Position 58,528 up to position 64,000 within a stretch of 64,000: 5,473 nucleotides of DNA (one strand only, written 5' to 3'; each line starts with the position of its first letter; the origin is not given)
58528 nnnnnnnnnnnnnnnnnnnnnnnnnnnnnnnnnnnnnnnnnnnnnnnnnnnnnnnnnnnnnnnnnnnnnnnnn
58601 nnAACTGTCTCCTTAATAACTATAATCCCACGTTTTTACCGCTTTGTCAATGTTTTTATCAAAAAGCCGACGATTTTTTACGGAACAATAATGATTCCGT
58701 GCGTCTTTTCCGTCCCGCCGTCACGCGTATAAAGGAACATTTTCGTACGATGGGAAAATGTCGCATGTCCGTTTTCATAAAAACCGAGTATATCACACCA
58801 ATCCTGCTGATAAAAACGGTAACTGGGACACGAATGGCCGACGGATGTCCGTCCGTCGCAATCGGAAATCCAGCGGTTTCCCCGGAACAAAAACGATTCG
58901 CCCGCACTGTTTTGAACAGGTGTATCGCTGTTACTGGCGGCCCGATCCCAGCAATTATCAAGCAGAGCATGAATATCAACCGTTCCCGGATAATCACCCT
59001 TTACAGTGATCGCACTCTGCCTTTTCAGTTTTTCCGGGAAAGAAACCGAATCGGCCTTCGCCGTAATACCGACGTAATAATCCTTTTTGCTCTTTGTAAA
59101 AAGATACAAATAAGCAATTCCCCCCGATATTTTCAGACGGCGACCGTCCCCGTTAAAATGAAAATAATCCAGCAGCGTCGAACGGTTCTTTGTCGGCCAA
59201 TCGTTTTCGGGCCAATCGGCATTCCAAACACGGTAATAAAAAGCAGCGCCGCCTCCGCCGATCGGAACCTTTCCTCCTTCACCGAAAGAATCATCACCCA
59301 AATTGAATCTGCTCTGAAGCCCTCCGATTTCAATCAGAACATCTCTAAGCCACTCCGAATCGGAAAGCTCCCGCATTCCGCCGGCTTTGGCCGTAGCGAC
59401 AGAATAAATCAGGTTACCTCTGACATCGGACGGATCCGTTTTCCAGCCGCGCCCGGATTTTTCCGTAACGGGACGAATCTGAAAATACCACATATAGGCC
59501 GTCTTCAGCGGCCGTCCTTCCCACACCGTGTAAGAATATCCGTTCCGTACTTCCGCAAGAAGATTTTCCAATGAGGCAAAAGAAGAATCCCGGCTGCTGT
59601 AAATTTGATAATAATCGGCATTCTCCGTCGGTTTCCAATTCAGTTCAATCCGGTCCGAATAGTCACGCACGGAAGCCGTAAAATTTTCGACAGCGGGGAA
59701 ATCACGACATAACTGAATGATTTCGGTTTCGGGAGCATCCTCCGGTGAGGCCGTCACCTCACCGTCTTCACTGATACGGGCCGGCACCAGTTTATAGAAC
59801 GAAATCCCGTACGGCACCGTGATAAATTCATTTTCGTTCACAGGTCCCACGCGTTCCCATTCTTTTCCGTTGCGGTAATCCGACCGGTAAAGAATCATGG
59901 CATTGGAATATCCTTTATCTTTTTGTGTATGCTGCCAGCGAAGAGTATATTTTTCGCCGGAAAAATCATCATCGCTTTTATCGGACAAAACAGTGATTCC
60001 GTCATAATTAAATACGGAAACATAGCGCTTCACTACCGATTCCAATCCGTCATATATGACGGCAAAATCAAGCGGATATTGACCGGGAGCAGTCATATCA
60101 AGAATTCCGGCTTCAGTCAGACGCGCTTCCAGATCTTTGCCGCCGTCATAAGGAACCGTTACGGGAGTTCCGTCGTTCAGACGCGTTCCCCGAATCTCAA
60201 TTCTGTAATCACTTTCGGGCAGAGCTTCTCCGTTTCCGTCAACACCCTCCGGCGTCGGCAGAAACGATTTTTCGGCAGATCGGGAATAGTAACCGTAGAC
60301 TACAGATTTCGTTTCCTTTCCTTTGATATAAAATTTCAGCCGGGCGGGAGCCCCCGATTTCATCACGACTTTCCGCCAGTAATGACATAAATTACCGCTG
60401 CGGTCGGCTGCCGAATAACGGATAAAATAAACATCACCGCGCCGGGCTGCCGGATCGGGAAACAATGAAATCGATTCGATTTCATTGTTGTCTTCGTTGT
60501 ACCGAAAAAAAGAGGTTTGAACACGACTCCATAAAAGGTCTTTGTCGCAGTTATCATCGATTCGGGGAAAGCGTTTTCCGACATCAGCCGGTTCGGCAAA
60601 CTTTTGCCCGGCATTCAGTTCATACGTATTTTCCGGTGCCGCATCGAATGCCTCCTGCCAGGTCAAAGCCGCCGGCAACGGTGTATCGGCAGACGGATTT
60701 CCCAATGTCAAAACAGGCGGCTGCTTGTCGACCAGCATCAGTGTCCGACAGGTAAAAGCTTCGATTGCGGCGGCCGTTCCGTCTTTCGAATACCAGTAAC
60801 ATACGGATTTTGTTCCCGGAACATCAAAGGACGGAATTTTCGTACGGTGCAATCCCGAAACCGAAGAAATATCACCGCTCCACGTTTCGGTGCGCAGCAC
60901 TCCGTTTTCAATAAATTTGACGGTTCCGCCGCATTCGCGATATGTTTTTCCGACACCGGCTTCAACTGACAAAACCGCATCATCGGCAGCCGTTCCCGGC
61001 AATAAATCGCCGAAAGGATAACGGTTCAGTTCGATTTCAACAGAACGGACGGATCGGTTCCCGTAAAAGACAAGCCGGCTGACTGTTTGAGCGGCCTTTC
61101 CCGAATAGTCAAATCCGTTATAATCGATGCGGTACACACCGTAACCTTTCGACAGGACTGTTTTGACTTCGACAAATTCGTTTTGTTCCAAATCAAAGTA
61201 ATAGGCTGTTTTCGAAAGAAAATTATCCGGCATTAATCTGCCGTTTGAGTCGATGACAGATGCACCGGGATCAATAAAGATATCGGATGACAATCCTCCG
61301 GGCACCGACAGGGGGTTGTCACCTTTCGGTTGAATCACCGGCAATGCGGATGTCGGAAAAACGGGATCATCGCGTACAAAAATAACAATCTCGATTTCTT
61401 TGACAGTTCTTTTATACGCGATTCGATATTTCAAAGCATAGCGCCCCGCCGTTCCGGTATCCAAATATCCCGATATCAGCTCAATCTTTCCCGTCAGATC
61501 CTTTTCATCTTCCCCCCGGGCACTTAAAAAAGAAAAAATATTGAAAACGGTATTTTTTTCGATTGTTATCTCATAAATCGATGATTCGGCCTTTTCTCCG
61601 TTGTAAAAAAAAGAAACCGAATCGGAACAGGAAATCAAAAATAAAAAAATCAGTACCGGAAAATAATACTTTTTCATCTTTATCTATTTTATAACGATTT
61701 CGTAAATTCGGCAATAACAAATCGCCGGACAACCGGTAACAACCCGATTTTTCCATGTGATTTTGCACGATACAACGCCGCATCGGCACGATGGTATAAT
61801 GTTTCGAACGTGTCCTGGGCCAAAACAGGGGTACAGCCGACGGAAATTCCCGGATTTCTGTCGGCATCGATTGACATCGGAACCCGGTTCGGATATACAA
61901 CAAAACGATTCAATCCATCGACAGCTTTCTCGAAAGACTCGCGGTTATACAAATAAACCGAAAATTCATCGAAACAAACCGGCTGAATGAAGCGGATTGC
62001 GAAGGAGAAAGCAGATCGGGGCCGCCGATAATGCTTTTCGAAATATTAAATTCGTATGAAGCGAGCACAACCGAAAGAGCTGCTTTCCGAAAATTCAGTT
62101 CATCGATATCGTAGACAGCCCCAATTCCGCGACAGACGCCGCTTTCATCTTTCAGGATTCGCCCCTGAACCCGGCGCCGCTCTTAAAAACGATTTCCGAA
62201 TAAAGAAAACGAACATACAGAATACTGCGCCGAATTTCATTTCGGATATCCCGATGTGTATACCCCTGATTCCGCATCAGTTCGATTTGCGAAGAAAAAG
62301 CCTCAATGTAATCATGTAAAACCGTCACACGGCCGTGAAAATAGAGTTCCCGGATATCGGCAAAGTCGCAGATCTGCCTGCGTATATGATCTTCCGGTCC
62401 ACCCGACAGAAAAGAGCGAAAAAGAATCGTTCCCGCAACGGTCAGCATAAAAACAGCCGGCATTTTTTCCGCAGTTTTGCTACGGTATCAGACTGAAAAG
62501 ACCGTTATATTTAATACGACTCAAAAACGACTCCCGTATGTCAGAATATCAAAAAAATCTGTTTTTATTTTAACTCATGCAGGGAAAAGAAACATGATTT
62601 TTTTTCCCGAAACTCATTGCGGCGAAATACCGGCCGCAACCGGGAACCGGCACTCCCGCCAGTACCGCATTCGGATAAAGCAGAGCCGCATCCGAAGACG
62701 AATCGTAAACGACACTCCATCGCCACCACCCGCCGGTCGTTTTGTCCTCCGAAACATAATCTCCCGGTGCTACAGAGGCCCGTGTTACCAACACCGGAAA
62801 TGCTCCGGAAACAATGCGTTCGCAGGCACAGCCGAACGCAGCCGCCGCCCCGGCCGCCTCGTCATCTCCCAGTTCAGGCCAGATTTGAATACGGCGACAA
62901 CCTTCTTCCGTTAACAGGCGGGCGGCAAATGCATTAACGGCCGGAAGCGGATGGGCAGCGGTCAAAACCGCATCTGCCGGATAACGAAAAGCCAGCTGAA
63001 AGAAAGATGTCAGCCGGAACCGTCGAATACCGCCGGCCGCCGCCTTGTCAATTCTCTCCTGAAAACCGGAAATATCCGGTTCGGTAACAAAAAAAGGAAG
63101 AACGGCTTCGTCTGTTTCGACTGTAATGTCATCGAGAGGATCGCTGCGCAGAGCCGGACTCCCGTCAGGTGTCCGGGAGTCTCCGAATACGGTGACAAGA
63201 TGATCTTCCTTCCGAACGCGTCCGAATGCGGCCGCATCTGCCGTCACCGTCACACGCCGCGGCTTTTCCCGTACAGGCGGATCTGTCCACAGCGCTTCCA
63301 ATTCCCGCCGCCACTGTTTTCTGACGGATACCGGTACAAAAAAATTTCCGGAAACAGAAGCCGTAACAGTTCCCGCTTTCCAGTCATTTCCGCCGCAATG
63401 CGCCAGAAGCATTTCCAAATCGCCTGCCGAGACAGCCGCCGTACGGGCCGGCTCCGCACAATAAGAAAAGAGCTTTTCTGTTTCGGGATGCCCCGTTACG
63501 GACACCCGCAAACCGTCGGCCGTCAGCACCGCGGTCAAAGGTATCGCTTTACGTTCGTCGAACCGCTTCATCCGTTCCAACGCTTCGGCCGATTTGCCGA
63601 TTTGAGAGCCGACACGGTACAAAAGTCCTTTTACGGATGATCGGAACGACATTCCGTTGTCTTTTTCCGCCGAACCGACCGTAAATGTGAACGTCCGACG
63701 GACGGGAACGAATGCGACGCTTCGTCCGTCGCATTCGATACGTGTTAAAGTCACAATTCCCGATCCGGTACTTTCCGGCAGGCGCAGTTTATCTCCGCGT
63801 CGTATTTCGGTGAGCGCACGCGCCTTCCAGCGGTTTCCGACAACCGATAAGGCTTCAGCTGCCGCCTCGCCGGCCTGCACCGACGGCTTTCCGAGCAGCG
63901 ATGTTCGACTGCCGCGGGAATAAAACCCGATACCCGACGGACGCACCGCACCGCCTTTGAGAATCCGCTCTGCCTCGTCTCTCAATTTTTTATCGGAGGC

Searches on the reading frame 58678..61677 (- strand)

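Call 19: search_protein_families(library=pfam, proteins=[window:58678-61677:-], max_evalue=0.001)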
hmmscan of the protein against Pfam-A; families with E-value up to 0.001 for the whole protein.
window:58678-61677:- (999 aa): 1 family
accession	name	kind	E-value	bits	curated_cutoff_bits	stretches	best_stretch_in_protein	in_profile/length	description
PF16403.11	Bact_surface_Ig-like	-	5.5e-12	46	27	0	510-555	25-71/71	Bacterial surface protein, Ig-like domain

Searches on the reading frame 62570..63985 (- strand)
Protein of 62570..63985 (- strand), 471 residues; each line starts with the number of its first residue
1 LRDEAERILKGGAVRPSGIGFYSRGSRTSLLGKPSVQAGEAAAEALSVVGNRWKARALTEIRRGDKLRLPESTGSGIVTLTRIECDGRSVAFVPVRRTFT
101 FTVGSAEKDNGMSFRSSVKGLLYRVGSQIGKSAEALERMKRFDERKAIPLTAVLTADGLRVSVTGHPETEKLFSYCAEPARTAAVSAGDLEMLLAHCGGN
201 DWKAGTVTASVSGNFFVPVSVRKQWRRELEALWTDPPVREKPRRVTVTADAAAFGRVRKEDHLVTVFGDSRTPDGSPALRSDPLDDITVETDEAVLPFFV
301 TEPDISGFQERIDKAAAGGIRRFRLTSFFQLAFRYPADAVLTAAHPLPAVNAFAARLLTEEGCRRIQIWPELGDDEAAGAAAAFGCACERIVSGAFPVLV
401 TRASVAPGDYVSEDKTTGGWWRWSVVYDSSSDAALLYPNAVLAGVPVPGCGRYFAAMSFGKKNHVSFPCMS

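Call 19: search_protein_families(library=pfam, proteins=[window:62570-63985:-], max_evalue=0.001)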
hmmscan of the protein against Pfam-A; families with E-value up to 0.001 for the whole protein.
window:62570-63985:- (471 aa): 1 family
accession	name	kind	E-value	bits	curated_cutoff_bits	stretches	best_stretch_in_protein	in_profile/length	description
PF12392.13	DUF3656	-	1.7e-08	35.5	22.1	1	135-229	13-100/109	Collagenase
